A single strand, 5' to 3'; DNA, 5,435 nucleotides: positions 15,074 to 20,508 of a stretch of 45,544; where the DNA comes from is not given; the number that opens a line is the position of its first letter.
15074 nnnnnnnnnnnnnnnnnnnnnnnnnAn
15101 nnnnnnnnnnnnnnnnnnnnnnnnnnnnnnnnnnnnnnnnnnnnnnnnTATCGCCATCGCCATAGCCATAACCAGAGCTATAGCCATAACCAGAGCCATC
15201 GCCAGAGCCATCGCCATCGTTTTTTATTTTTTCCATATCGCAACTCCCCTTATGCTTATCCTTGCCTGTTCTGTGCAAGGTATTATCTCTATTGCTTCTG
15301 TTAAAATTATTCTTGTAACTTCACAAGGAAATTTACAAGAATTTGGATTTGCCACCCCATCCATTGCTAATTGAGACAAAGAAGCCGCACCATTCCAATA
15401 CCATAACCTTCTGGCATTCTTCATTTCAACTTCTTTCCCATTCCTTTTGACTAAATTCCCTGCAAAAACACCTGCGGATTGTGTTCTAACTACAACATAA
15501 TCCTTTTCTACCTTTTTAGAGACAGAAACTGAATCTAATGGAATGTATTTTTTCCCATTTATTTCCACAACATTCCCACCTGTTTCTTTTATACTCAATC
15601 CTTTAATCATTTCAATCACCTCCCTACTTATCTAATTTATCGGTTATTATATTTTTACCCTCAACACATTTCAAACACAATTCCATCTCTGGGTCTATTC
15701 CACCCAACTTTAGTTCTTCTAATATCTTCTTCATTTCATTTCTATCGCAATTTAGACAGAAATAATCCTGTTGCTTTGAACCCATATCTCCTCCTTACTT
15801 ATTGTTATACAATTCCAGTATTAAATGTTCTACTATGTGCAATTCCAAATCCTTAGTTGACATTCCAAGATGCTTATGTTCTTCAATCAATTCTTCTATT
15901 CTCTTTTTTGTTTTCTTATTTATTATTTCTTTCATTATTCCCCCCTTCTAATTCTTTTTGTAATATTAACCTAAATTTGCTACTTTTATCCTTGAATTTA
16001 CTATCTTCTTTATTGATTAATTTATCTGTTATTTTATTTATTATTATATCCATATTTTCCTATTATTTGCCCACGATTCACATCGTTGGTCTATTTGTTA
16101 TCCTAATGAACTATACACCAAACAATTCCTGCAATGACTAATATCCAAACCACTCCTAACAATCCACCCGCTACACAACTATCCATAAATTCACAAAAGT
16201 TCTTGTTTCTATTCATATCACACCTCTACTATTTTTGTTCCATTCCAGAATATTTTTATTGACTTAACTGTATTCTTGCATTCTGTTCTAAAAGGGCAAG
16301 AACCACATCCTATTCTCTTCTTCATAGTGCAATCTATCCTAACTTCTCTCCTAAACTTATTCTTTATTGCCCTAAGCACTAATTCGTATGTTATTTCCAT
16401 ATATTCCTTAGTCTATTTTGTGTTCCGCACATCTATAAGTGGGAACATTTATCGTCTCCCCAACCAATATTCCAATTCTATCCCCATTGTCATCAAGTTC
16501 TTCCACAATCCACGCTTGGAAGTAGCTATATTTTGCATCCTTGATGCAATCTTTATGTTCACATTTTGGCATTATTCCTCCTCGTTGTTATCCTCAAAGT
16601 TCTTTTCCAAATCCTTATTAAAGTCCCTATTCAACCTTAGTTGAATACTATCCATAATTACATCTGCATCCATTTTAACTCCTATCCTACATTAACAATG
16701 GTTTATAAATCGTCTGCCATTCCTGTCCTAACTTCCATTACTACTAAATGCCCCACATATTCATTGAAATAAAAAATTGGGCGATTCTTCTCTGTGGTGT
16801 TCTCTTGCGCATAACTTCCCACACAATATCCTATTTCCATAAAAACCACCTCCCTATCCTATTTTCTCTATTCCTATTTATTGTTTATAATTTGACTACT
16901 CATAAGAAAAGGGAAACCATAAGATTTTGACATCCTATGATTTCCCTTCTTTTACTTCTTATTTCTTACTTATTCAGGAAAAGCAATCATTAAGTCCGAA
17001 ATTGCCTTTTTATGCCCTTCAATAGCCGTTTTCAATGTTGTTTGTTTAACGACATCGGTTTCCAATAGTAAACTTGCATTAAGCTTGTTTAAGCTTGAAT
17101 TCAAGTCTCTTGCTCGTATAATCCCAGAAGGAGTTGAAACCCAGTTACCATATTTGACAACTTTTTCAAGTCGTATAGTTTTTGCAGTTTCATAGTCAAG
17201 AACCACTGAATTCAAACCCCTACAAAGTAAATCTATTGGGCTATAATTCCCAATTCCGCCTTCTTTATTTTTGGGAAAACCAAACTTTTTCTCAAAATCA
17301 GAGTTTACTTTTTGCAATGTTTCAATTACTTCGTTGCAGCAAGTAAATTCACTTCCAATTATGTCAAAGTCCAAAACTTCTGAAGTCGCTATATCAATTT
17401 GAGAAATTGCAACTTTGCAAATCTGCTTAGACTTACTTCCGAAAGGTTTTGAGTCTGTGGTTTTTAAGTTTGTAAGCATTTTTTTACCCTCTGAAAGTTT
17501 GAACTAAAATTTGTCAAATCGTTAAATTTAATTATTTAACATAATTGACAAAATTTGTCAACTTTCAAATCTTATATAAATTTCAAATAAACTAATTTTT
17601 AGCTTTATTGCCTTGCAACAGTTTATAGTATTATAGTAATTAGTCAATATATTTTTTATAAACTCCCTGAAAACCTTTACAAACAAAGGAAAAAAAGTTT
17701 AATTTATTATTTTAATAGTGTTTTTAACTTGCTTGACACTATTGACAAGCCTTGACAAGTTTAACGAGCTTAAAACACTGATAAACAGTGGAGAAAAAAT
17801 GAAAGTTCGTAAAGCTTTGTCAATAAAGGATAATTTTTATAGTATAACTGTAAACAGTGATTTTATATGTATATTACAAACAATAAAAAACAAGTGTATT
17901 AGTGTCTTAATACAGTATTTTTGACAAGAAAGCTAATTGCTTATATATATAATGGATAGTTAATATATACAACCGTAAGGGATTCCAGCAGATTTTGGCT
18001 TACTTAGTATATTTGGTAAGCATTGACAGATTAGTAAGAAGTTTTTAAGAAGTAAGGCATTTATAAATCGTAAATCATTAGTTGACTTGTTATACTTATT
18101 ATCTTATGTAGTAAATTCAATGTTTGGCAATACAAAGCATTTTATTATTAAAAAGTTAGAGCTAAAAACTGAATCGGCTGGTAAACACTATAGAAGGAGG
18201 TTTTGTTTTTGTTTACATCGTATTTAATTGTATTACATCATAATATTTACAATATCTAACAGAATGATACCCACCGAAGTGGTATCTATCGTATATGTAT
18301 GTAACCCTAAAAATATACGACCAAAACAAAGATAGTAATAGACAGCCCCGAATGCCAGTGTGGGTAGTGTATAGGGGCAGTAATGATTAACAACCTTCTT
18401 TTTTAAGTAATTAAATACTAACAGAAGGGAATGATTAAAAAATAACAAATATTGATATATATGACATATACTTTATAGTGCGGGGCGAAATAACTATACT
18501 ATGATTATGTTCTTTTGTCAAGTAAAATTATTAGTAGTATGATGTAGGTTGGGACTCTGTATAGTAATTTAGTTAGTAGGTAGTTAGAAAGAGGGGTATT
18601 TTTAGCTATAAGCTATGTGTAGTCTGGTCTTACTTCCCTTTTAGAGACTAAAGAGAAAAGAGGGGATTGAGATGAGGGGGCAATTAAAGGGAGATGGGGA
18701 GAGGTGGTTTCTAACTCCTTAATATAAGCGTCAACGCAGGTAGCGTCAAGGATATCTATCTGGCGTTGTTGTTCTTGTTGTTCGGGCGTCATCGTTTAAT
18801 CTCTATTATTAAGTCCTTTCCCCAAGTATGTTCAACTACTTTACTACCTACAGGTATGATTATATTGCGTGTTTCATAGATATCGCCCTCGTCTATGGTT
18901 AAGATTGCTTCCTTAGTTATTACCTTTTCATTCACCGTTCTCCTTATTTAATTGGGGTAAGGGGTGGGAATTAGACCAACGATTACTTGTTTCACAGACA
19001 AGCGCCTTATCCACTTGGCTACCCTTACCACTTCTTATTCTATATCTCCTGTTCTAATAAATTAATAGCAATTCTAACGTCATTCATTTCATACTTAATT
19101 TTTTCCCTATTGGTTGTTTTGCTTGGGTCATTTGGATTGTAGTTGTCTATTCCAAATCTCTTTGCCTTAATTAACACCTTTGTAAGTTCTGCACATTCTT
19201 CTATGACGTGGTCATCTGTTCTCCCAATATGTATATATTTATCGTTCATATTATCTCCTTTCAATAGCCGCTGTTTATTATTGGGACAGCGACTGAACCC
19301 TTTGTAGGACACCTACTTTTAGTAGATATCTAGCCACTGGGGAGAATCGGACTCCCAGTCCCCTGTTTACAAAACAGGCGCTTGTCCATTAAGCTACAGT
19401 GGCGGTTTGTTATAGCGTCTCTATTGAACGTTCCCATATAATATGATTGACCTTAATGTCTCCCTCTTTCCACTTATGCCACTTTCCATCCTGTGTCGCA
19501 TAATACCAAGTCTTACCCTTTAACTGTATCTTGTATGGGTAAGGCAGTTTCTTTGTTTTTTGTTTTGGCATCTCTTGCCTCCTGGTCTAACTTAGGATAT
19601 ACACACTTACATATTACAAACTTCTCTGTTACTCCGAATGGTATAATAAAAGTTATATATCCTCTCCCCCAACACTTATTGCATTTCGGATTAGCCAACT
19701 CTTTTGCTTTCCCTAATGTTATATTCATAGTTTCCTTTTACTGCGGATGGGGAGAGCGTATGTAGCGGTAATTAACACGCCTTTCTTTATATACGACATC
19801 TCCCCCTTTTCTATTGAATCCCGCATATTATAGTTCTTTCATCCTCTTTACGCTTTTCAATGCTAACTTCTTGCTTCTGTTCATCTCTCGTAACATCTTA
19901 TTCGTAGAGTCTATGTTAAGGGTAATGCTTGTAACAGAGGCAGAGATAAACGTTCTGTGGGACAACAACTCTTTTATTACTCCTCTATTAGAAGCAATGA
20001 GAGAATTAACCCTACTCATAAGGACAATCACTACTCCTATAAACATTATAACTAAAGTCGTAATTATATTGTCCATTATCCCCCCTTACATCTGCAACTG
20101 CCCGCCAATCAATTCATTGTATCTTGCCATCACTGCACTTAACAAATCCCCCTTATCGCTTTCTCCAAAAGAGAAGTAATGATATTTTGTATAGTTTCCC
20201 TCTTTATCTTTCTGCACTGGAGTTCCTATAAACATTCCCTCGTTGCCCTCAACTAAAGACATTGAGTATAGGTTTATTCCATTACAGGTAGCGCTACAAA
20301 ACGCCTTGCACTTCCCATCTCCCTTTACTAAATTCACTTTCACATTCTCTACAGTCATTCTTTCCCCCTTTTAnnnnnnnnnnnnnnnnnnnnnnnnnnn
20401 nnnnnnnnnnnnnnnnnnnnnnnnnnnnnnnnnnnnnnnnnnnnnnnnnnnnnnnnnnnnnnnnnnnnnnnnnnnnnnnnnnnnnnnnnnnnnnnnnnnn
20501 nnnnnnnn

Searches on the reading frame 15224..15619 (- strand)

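Call 47: search_protein_families(library=phrogs, proteins=[window:15224-15619:-], max_evalue=0.001)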
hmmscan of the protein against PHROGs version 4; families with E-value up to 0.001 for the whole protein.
window:15224-15619:- (131 aa): 1 family
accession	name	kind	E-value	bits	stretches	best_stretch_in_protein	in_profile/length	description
phrog_18306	-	unknown function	3.7e-08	34.4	1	18-121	135-234/242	-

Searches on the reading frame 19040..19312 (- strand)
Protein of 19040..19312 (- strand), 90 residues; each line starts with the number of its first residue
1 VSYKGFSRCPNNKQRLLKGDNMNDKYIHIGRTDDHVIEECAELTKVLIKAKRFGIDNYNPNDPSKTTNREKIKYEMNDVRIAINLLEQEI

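Call 47: search_protein_families(library=phrogs, proteins=[window:19040-19312:-], max_evalue=0.001)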
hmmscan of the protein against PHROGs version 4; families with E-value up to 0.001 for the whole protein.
window:19040-19312:- (90 aa): 2 families
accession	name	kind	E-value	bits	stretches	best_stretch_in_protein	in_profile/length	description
phrog_4856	-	other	6.9e-15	56.2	1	35-89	93-144/195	nucleoside triphosphate pyrophosphohydrolase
phrog_2245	-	other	0.00024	21.9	1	35-87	140-181/218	nucleoside triphosphate pyrophosphohydrolase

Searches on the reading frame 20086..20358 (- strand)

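Call 47: search_protein_families(library=phrogs, proteins=[window:20086-20358:-], max_evalue=0.001)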
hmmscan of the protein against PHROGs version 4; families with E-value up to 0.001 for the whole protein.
window:20086-20358:- (90 aa): 1 family
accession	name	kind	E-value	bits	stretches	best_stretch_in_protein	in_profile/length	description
phrog_27338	-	unknown function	0.00083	20.8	1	28-80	30-85/103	-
